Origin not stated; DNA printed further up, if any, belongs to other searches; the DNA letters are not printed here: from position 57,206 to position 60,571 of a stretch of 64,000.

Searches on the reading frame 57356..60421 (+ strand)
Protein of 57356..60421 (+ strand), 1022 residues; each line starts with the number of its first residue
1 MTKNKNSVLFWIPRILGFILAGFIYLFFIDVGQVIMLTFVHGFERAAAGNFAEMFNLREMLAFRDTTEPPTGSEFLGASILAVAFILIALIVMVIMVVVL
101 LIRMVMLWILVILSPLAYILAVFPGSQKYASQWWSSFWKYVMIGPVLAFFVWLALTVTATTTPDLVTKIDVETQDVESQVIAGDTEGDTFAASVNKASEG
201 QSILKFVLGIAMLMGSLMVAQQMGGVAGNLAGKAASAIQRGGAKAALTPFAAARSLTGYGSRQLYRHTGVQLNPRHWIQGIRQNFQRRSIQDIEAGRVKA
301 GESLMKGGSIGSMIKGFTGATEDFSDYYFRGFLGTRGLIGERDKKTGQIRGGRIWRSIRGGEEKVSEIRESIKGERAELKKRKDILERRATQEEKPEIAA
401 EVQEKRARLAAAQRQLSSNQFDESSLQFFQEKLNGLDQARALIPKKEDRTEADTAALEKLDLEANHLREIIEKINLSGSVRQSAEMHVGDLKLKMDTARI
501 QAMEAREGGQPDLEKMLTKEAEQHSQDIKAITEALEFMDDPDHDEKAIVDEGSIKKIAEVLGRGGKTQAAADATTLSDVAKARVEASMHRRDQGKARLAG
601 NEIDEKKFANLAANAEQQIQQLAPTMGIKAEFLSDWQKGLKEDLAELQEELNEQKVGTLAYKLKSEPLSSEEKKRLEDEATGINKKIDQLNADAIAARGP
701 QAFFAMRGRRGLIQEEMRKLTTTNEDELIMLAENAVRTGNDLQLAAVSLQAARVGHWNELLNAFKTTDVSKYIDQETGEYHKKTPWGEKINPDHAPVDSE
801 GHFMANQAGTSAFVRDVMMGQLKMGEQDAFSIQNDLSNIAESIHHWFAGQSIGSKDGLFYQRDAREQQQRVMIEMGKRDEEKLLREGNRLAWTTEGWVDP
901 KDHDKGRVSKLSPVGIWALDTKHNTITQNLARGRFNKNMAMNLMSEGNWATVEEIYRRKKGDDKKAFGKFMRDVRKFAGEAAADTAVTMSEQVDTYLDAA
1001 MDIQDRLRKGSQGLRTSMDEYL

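Call 86: search_protein_families(library=pfam, proteins=[window:57356-60421:+], max_evalue=0.0001)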
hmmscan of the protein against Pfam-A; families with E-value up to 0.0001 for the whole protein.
window:57356-60421:+ (1022 aa): 1 family
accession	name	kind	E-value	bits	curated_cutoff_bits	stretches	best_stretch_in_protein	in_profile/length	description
PF04610.19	TrbL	-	5.6e-06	26.7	25.9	1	76-168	98-190/215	TrbL/VirB6 plasmid conjugal transfer protein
